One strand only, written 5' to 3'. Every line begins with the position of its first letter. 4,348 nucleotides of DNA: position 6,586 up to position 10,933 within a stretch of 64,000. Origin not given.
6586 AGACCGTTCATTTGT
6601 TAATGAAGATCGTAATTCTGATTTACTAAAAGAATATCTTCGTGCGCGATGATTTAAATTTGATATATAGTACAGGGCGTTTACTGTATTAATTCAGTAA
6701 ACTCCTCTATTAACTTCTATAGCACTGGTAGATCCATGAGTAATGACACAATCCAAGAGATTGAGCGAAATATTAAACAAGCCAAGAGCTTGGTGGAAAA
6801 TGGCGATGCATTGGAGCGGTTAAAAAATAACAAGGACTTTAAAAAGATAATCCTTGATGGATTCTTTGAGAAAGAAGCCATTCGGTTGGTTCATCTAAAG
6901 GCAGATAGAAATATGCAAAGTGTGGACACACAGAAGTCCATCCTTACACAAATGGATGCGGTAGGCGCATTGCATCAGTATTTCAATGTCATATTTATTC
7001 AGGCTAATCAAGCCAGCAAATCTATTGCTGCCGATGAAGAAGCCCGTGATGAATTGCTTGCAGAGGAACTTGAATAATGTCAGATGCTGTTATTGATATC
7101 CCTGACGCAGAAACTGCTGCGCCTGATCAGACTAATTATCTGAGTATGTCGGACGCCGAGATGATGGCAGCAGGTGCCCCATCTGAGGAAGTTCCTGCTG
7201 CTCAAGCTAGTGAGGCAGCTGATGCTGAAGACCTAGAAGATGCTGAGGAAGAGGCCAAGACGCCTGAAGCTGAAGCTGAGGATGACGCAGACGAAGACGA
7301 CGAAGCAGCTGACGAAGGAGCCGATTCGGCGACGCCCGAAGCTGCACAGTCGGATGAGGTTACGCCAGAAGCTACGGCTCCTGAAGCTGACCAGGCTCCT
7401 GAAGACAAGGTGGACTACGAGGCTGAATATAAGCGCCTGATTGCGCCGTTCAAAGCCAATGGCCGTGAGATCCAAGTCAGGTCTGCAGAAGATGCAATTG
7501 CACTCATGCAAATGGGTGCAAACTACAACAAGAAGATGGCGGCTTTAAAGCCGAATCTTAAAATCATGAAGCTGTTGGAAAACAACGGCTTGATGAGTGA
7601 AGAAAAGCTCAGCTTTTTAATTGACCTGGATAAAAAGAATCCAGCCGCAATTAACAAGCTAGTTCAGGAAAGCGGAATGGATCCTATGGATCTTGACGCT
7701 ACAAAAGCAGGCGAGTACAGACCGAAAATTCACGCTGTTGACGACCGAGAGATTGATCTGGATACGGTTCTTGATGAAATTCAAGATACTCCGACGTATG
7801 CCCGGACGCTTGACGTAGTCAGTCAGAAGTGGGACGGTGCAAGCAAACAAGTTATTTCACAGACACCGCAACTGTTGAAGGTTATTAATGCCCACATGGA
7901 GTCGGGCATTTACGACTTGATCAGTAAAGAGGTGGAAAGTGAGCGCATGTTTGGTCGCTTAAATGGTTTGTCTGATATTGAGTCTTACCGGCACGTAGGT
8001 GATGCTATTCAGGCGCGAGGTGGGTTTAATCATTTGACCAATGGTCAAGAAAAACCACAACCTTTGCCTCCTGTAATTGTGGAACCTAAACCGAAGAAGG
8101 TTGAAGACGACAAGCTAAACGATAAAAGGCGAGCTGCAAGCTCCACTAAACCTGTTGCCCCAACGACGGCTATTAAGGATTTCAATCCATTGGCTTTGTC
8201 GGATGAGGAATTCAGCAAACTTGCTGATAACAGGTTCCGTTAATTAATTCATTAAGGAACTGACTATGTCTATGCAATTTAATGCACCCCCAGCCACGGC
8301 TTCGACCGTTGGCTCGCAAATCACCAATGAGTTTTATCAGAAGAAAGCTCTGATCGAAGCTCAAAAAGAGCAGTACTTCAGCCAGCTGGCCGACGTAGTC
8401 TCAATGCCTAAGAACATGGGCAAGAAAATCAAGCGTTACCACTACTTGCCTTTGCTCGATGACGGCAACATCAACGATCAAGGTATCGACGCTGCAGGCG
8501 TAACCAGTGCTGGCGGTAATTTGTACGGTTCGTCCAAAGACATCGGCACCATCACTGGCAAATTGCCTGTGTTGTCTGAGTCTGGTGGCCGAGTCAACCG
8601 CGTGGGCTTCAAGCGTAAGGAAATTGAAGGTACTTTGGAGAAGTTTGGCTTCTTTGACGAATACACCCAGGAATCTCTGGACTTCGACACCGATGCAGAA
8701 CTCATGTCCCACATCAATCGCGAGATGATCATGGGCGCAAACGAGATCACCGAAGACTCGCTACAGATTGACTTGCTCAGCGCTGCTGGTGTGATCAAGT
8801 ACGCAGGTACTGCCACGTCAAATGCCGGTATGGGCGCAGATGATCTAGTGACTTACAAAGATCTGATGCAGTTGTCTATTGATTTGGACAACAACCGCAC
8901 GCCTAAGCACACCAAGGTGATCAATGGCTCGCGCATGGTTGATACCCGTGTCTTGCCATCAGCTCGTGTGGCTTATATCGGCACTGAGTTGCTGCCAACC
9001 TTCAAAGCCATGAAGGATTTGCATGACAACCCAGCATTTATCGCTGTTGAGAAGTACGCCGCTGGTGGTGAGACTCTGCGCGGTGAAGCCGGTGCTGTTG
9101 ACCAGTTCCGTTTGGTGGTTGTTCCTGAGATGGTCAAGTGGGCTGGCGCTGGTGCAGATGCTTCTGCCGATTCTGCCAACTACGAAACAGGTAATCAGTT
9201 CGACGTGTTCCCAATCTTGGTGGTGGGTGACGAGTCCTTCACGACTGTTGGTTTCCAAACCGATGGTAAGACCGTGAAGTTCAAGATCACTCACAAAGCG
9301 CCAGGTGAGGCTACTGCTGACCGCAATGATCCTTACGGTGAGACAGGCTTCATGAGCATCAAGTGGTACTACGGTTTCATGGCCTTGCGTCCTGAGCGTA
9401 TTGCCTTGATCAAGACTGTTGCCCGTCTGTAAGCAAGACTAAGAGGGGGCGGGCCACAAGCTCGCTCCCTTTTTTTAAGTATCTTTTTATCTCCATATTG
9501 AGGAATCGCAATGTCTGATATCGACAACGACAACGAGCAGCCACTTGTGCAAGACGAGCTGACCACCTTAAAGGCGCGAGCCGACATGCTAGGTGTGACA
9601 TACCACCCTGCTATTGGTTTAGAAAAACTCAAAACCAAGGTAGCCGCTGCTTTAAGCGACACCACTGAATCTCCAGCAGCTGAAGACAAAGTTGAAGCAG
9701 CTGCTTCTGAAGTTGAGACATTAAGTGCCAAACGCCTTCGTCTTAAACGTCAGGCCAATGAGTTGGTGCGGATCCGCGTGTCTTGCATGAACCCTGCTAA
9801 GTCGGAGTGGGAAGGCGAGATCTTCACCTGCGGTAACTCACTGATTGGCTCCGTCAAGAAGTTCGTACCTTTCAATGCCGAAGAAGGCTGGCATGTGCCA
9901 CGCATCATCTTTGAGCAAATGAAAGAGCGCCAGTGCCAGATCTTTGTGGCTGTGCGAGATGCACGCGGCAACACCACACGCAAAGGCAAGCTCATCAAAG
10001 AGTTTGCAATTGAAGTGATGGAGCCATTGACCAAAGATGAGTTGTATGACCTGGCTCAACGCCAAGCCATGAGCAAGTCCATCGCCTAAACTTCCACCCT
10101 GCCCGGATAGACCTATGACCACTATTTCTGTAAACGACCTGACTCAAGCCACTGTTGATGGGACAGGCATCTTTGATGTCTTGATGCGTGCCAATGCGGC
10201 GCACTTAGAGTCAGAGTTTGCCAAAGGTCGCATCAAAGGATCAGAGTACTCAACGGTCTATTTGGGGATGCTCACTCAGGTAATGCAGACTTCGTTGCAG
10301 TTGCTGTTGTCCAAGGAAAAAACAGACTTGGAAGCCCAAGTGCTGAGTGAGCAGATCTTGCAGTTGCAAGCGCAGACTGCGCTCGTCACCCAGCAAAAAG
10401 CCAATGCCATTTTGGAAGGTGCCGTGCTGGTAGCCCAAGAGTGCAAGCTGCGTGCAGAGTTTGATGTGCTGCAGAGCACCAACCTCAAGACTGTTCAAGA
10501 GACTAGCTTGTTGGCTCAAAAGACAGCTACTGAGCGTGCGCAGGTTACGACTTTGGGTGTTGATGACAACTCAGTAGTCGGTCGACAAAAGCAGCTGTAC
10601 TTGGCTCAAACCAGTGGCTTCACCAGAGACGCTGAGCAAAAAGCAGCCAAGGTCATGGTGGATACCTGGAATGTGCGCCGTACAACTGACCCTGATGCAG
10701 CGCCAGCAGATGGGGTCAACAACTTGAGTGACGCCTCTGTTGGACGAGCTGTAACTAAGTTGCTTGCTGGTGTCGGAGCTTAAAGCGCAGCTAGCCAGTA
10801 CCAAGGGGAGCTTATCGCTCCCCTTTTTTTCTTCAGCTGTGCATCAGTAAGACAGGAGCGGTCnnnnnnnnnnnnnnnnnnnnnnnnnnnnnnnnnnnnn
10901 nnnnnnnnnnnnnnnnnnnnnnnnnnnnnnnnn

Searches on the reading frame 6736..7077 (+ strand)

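Call 11: search_protein_families(library=phrogs, proteins=[window:6736-7077:+], max_evalue=0.001)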
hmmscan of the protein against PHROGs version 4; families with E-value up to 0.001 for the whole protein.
window:6736-7077:+ (113 aa): 2 families
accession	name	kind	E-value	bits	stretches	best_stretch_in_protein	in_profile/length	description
phrog_2346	-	unknown function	1.3e-33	116.4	1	4-112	3-110/112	-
phrog_26806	-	unknown function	1.5e-06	29.7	1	17-93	15-91/97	-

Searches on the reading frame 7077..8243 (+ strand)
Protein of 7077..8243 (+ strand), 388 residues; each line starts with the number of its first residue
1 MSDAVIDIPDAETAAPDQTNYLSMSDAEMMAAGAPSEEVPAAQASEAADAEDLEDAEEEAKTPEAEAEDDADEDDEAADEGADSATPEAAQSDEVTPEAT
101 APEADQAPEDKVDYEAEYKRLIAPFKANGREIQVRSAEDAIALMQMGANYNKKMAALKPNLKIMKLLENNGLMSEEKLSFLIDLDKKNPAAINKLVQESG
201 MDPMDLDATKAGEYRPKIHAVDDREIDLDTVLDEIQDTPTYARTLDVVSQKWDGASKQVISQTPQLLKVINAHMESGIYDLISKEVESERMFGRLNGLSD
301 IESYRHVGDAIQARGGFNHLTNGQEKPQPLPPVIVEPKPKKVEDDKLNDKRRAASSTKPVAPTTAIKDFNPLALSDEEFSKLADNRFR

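Call 11: search_protein_families(library=phrogs, proteins=[window:7077-8243:+], max_evalue=0.001)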
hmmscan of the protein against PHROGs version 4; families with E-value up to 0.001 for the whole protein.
window:7077-8243:+ (388 aa): 1 family
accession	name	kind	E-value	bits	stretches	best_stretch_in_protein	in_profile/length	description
phrog_2120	-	tail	3.6e-118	396.1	1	17-386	5-402/403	tail length tape measure protein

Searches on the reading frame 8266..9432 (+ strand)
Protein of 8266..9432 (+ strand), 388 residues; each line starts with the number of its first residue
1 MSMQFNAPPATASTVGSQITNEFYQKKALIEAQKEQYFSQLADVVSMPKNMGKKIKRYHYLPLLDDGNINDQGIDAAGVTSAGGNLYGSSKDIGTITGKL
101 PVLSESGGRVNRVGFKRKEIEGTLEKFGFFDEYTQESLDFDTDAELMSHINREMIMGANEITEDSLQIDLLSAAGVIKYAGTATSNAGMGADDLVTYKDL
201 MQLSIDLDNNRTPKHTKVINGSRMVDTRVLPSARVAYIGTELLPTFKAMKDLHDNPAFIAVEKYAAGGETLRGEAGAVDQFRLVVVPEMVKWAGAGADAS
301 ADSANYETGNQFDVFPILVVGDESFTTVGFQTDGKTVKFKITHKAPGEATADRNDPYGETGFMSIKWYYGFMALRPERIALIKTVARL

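Call 11: search_protein_families(library=phrogs, proteins=[window:8266-9432:+], max_evalue=0.001)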
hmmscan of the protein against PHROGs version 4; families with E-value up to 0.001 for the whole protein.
window:8266-9432:+ (388 aa): 1 family
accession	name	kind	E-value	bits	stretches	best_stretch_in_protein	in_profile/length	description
phrog_1357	-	head and packaging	4.9e-136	454.3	1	2-387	9-347/356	major head protein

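Call 32: find_encoding_contigs(protein=window:8266-9432:+, flank=2000, max_places=4)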
Protein window:8266-9432:+ (388 aa): 9 contigs read that carry it; 4 places shown.
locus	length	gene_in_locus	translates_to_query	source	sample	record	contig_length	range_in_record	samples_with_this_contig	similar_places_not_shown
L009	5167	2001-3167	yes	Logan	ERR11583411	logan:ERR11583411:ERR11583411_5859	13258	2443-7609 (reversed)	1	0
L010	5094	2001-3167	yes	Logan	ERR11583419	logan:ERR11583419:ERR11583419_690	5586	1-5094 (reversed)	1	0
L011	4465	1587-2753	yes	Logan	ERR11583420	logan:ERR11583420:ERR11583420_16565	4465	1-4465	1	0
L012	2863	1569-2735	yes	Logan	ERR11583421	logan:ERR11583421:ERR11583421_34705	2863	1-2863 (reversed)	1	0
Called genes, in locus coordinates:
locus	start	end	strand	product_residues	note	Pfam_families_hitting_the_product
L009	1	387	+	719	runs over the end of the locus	PF23899:SU10_portal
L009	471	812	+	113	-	-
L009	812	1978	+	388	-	-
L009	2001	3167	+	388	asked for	-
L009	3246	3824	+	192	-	-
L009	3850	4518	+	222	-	-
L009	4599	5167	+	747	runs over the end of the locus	-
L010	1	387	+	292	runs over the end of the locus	?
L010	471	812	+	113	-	-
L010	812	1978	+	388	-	-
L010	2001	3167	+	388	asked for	-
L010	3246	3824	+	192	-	-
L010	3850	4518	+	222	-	-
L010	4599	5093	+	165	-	?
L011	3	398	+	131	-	?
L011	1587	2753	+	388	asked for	-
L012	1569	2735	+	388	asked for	-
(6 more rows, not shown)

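Call 85: find_related_loci(query=window:8266-9432:+, collection=genome_contigs, flank=10000)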
Query window:8266-9432:+ (388 aa) in genome_contigs; peptide patterns used: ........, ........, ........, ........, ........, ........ (x = any residue, [..] = any of these).
50 stretches matched a pattern; 11 encode a relative of the query (tblastn E <= 1e-3); 11 distinct loci.
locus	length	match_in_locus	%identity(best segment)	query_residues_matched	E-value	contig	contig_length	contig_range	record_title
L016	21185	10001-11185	74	1-388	0e+0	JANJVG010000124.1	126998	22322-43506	MAG: Burkholderiaceae bacterium isolate RC261_metabat.bin.1 RC261_k141_29466, whole genome shotgun sequence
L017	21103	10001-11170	71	1-388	0e+0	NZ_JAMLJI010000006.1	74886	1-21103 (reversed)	Larsenimonas suaedae strain DSM 22428 contig6, whole genome shotgun sequence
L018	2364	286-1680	79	1-388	6e-175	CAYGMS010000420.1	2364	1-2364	MAG TPA_asm: uncultured Thiobacillus sp. isolate ERP113451_co4_95 genome assembly, contig: NODE_46339_length_2364_cov_57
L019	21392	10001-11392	76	1-388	2e-161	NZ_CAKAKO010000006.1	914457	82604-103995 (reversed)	Xenophilus sp. Marseille-Q4582, whole genome shotgun sequence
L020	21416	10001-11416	69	1-388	5e-153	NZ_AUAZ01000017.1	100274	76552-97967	Marinobacterium litorale DSM 23545 G403DRAFT_scaffold00016.16_C, whole genome shotgun sequence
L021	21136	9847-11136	53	5-384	2e-138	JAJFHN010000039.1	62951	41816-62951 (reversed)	MAG: Hyphomicrobiales bacterium isolate OFTM156 OFTM156_38, whole genome shotgun sequence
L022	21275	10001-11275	51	5-384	2e-135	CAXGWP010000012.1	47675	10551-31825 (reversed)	MAG TPA_asm: uncultured Nitrosomonadaceae bacterium isolate ERR594338_concoct_191 genome assembly, contig: ERZ11848501.9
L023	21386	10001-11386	65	4-386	2e-132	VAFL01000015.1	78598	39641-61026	MAG: Paracoccus denitrificans isolate S2_012_000_R3_94 S2_012_000_R3_scaffold_68, whole genome shotgun sequence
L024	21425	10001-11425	63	1-387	3e-129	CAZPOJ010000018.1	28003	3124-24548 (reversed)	MAG TPA_asm: uncultured Sphaerochaeta sp. isolate binchicken_co88_340 genome assembly, contig: NODE_2130_length_28003_co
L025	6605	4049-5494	61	13-388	1e-125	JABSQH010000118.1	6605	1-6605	MAG: Ilumatobacteraceae bacterium isolate DT_55 DT-Ilumatobacteraceae-1_scaffold_118, whole genome shotgun sequence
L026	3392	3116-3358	70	1-80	7e-32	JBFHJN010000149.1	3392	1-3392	MAG: Coriobacteriia bacterium isolate Mix_sand07.2021.05.G.64 k141_2316305_length_3392_cov_57.2405, whole genome shotgun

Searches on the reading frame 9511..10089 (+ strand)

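Call 11: search_protein_families(library=phrogs, proteins=[window:9511-10089:+], max_evalue=0.001)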
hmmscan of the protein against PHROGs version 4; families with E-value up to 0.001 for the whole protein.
window:9511-10089:+ (192 aa): 4 families
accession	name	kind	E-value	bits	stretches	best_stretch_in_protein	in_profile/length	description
phrog_2130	-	unknown function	8.9e-64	215.8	1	7-191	8-192/195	-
phrog_33528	-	unknown function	8.4e-25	88.6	1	81-191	84-196/197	-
phrog_10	-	head and packaging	4.8e-05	23.5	1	19-188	267-397/752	major head protein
phrog_27280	-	unknown function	0.00014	23.1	1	18-75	9-66/134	-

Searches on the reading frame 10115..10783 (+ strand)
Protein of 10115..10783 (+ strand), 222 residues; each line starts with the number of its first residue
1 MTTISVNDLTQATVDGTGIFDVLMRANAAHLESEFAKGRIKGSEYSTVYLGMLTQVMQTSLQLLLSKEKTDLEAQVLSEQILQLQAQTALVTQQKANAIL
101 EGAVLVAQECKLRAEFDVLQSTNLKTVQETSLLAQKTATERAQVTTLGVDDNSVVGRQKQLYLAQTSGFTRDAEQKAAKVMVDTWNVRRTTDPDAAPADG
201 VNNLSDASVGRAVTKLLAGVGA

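Call 11: search_protein_families(library=phrogs, proteins=[window:10115-10783:+], max_evalue=0.001)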
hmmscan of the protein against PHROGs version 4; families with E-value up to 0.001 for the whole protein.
window:10115-10783:+ (222 aa): 1 family
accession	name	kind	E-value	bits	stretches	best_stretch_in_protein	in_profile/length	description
phrog_2050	-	head and packaging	4.6e-62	211.3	1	1-221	54-298/303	virion structural protein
